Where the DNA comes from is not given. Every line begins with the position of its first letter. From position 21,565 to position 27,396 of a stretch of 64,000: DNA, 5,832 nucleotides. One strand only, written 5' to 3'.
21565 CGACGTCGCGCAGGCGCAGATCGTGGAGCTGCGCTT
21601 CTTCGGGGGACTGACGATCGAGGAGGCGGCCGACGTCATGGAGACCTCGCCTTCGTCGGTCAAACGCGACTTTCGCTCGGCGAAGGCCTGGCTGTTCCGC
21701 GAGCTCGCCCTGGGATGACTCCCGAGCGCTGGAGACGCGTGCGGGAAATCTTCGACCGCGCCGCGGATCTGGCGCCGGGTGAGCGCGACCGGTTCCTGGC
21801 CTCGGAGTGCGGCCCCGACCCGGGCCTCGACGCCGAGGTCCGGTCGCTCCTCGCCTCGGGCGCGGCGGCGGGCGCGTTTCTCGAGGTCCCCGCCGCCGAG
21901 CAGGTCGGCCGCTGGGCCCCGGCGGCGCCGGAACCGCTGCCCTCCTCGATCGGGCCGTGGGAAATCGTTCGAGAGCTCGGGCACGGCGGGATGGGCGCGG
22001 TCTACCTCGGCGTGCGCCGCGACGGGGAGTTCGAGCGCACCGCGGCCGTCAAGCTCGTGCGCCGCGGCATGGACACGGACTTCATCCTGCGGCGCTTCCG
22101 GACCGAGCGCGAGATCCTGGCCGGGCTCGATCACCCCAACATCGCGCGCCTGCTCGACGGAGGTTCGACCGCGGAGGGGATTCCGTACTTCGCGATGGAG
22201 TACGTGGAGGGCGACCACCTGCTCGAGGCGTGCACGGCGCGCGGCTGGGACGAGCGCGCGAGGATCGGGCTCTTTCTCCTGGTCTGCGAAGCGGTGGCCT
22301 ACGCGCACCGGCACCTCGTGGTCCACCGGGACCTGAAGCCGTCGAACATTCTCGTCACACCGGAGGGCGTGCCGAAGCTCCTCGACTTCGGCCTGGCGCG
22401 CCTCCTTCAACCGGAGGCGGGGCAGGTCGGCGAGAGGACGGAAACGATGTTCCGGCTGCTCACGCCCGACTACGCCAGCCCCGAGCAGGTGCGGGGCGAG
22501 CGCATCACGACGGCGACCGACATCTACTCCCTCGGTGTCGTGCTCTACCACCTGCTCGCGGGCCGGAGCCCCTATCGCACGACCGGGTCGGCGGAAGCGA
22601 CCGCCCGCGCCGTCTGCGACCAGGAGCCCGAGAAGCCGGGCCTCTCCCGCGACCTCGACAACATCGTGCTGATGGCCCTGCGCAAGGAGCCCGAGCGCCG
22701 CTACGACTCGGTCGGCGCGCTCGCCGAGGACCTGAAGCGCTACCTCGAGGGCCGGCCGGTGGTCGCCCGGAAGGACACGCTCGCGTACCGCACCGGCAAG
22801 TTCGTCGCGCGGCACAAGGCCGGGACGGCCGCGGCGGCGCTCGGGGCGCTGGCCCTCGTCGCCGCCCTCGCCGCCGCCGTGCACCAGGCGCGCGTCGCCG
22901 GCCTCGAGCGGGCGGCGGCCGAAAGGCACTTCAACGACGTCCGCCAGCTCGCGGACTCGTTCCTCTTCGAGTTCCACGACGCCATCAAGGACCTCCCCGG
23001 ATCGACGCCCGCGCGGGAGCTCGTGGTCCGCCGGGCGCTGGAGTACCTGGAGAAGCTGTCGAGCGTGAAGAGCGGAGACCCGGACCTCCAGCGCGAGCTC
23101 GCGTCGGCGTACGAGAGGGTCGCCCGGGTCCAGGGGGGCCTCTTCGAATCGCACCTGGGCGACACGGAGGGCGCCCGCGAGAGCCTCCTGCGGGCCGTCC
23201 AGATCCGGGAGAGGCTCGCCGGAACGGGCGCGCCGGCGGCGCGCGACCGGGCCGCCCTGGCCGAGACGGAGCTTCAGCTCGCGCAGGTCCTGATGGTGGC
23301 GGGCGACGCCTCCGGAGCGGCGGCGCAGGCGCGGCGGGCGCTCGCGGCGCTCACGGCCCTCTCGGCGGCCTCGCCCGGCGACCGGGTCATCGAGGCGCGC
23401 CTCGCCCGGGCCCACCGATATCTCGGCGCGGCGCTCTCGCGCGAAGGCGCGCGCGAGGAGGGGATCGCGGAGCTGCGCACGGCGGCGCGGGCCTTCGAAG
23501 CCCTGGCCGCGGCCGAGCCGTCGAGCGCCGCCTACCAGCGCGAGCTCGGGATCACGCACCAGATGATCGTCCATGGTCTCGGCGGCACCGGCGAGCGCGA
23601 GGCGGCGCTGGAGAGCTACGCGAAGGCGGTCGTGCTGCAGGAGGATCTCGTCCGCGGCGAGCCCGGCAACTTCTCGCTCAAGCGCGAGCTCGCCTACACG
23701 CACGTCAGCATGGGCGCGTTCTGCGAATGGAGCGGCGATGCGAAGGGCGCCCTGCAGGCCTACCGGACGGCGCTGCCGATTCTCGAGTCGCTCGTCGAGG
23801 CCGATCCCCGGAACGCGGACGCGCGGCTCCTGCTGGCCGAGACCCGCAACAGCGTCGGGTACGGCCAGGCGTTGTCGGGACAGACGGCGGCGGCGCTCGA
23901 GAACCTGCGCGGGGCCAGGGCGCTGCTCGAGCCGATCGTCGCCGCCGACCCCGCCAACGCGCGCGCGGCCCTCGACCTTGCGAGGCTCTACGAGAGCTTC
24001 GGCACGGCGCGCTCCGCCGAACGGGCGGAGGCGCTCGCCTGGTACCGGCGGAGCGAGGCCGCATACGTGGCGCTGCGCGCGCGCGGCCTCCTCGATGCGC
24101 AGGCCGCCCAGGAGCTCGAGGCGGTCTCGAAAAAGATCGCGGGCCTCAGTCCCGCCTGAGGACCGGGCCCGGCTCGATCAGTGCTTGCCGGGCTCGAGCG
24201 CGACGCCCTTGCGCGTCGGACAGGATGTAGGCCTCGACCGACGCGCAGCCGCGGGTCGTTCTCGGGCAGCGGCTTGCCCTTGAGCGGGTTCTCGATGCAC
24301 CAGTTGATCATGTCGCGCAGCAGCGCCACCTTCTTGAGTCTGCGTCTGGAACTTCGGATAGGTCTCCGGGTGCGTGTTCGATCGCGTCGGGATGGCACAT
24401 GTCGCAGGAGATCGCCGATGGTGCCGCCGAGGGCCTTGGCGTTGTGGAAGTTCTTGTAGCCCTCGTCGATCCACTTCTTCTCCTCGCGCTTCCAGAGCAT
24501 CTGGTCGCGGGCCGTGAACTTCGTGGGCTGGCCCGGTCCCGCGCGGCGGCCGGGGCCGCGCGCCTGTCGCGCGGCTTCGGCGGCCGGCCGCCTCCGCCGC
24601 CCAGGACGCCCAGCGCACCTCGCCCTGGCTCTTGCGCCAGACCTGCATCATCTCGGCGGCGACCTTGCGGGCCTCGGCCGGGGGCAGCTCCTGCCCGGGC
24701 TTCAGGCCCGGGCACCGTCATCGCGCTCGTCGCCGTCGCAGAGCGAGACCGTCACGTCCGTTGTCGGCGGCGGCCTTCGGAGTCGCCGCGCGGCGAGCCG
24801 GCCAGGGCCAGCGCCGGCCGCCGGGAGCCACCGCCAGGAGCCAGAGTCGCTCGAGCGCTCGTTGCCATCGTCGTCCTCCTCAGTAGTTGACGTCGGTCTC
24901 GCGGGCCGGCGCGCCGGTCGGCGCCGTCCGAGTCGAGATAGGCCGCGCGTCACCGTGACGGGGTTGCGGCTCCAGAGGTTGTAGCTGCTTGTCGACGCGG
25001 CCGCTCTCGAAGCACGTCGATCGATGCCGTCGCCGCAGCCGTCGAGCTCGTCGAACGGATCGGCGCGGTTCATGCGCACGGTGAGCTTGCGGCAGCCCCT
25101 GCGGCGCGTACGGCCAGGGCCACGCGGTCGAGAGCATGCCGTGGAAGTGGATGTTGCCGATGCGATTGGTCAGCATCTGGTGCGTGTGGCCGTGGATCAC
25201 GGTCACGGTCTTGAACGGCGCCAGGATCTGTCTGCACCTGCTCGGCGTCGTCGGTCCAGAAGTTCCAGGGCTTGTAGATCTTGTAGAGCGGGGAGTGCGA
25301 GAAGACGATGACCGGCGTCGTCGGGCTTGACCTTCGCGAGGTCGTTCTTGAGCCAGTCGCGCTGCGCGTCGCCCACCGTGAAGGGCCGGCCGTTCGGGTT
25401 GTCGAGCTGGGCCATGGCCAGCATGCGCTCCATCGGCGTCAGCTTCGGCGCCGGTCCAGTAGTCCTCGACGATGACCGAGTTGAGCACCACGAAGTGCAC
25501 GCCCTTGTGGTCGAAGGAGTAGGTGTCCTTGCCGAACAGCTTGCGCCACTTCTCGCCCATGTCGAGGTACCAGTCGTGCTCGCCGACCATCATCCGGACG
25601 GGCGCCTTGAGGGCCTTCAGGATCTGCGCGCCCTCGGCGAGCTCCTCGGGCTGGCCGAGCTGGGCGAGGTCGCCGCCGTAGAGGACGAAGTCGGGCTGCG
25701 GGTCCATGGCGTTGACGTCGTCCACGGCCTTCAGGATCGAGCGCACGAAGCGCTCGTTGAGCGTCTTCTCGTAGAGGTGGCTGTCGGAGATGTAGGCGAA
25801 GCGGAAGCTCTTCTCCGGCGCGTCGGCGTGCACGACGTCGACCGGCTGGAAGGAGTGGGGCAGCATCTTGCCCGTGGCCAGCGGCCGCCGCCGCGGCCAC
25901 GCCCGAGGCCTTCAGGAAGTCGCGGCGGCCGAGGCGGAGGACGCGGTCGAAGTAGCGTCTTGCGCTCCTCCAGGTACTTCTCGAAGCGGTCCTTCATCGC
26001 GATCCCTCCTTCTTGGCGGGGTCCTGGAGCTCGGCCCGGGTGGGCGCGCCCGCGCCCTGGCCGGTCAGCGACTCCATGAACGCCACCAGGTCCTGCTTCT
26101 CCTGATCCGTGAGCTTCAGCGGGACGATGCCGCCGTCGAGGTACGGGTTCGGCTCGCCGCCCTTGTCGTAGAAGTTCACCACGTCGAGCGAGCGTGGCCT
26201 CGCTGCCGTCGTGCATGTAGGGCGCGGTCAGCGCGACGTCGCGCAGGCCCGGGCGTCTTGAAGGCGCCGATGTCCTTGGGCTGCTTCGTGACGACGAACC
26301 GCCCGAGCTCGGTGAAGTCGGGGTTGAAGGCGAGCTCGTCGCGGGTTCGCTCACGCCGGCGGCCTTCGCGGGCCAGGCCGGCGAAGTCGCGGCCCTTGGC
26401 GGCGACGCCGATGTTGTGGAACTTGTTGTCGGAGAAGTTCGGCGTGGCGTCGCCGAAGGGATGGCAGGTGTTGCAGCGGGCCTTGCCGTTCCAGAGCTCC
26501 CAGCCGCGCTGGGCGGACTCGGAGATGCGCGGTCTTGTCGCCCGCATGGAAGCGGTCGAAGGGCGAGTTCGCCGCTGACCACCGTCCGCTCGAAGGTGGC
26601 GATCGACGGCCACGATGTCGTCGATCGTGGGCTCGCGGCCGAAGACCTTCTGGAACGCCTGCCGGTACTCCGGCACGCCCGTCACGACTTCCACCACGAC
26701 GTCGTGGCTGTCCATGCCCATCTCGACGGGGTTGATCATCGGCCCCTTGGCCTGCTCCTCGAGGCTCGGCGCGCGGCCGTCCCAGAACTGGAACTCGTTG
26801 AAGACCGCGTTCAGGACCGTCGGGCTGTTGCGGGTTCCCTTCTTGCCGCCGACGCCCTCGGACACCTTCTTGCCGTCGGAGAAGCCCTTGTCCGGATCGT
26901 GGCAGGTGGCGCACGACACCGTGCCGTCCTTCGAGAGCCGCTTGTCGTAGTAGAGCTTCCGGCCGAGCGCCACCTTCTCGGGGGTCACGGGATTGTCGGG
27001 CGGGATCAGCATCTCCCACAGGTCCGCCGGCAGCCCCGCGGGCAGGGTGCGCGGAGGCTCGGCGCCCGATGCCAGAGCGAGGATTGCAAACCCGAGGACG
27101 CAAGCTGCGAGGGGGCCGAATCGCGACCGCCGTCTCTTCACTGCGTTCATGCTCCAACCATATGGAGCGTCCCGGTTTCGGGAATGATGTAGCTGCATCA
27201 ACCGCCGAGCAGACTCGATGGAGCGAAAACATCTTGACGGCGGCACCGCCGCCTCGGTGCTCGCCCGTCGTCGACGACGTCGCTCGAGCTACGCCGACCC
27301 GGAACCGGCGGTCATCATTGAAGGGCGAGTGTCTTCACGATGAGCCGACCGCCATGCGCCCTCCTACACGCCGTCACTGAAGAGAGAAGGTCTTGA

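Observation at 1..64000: A 23-member, co-directional array of modular SLH-tailed beta-helix surface-protein paralogs fills the window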

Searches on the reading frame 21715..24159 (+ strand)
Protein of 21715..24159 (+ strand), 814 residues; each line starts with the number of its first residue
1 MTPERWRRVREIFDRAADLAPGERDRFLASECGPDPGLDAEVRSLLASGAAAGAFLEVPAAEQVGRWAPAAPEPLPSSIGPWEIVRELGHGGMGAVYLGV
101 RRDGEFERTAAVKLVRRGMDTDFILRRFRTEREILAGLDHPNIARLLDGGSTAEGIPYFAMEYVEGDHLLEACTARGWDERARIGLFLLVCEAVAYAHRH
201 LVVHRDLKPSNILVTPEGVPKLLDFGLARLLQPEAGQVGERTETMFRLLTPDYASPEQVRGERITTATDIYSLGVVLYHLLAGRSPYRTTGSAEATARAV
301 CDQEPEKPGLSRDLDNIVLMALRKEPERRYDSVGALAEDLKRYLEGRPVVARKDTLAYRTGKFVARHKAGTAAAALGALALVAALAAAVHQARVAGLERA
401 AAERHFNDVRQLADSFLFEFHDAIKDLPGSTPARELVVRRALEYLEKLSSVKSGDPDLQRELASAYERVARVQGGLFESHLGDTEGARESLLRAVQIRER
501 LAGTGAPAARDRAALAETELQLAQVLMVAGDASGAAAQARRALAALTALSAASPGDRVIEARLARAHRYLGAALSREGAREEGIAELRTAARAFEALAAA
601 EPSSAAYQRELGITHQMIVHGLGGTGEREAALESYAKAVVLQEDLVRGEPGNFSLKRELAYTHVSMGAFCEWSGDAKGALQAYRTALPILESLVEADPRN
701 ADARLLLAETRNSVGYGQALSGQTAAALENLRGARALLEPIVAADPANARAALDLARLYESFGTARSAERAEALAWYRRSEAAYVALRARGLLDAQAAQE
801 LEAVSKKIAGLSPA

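Call 9: search_protein_families(library=pfam, proteins=[window:21715-24159:+], max_evalue=0.01)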
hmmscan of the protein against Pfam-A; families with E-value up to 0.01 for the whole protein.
window:21715-24159:+ (814 aa): 7 families
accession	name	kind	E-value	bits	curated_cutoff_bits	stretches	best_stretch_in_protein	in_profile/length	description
PF00069.31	Pkinase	-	8.3e-44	150.4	31.7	1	83-331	2-253/263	Protein kinase domain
PF07714.23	PK_Tyr_Ser-Thr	-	2.3e-31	109.5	23.1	1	84-330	3-249/258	Protein tyrosine and serine/threonine kinase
PF14559.12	TPR_19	-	5.3e-05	23.9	25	1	681-710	5-34/68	Tetratricopeptide repeat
PF03109.22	ABC1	-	0.00033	20.3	22.9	1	160-235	146-221/244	ABC1 atypical kinase-like domain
PF14863.12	Alkyl_sulf_dimr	-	0.00039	21.3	26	1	681-718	83-120/139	Alkyl sulfatase dimerisation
PF13431.12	TPR_17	-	0.00039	20.9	24.4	0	692-728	4-33/34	Tetratricopeptide repeat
PF01636.29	APH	-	0.0049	17.1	23.2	1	198-230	166-199/239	Phosphotransferase enzyme family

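Call 10: find_encoding_contigs(protein=window:21715-24159:+, flank=10000, max_places=6)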
Protein window:21715-24159:+ (814 aa): no gene with exactly this product is on record in the collection.

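Call 17: find_related_loci(query=window:21715-24159:+, collection=genome_contigs, flank=10000)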
Query window:21715-24159:+ (814 aa) in genome_contigs; peptide patterns used: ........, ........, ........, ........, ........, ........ (x = any residue, [..] = any of these).
600 stretches matched a pattern (row limit reached: there are more); 544 encode a relative of the query (tblastn E <= 1e-3); the best 80 are kept; 80 distinct loci.
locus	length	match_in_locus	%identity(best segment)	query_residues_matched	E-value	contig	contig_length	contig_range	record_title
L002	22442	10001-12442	86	1-814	0e+0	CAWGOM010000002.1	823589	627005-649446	MAG: uncultured Acidobacteriota bacterium isolate MFD09730.bin.2.99 genome assembly, contig: contig_11778, whole genome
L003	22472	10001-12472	64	1-813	0e+0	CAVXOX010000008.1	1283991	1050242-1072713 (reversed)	MAG: uncultured Acidobacteriota bacterium isolate MFD00822.bin.1.216 genome assembly, contig: contig_56588, whole genome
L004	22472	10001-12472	63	1-813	0e+0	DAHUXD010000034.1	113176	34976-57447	MAG TPA_asm: Acidobacteria bacterium isolate clean263 k141_608429, whole genome shotgun sequence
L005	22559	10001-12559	57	1-801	0e+0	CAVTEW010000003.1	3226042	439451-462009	MAG: uncultured Acidobacteriota bacterium isolate MFD00822.bin.1.85 genome assembly, contig: contig_52079, whole genome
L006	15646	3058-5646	57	1-808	0e+0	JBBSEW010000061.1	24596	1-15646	MAG: Thermoanaerobaculia bacterium isolate LS1_sbin.61 LS1_sbin.61_K_45991_L_24596_cov_16.8851, whole genome shotgun seq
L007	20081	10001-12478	64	1-813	0e+0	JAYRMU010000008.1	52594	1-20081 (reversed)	MAG: Thermoanaerobaculia bacterium isolate XM2_XAASGE4bin.10 k141_158648, whole genome shotgun sequence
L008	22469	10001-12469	46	1-791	0e+0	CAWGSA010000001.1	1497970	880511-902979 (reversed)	MAG: uncultured Acidobacteriota bacterium isolate MFD06085.bin.1.160 genome assembly, contig: contig_11244, whole genome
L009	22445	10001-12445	44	1-796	0e+0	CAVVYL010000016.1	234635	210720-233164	MAG: uncultured Acidimicrobiia bacterium isolate MFD00962.bin.1.329 genome assembly, contig: contig_15718, whole genome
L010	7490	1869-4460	41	4-808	0e+0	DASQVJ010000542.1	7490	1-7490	MAG TPA_asm: Bryobacteraceae bacterium isolate SMAG_U10984 k141_115960, whole genome shotgun sequence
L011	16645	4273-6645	47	1-780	0e+0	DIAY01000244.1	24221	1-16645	MAG TPA_asm: Holophagales bacterium UBA5066 UBA5066_contig_6087, whole genome shotgun sequence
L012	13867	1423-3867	46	1-809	0e+0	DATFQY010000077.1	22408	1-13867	MAG TPA_asm: Thermoanaerobaculia bacterium isolate SMAG_U9343 k141_5682196, whole genome shotgun sequence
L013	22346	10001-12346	43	1-779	1e-180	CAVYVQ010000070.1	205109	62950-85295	MAG: uncultured Acidobacteriaceae bacterium isolate MFD03346.bin.2.36 genome assembly, contig: contig_7734, whole genome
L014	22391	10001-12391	43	1-763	1e-176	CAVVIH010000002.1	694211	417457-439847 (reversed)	MAG: uncultured Acidobacteriota bacterium isolate MFD02840.bin.2.178 genome assembly, contig: contig_110805, whole genom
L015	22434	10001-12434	77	1-808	0e+0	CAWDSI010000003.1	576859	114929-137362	MAG: uncultured Acidobacteriota bacterium isolate MFD00392.bin.2.245 genome assembly, contig: contig_11832, whole genome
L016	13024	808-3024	43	1-753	1e-175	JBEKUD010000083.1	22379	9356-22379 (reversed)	MAG: Candidatus Sulfotelmatobacter sp. isolate SPRUCE 573 SPRUCE_573_83, whole genome shotgun sequence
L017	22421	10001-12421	73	1-808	0e+0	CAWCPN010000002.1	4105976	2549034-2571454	MAG: uncultured Acidobacteriota bacterium isolate MFD04944.bin.1.75 genome assembly, contig: contig_2100, whole genome s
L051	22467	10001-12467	81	1-813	0e+0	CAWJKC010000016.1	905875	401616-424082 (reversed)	MAG: uncultured Acidobacteriota bacterium isolate MFD05513.bin.2.40 genome assembly, contig: contig_9395, whole genome s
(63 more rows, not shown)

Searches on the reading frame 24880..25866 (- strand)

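Call 9: search_protein_families(library=pfam, proteins=[window:24880-25866:-], max_evalue=0.01)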
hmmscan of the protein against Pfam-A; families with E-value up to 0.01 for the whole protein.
window:24880-25866:- (328 aa): 2 families
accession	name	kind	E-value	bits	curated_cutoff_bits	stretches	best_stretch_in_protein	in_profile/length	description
PF00149.33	Metallophos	-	6.9e-10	40.1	21.5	1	21-230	1-190/191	Calcineurin-like phosphoesterase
PF12850.12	Metallophos_2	-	0.00024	21.6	27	0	22-130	2-89/154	Calcineurin-like phosphoesterase superfamily domain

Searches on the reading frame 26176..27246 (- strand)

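Call 9: search_protein_families(library=pfam, proteins=[window:26176-27246:-], max_evalue=0.01)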
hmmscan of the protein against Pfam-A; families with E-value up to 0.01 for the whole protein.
window:26176-27246:- (356 aa): 3 families
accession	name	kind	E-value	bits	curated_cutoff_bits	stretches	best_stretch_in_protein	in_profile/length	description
PF03150.19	CCP_MauG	-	1.1e-49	169.3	25.6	1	89-212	1-123/149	Di-haem cytochrome c peroxidase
PF13442.11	Cytochrome_CBB3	-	0.00044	21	27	0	244-277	2-33/68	Cytochrome C oxidase, cbb3-type, subunit III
PF09086.16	DUF1924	-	0.0014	19.4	22.5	0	91-120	7-37/96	Domain of unknown function (DUF1924)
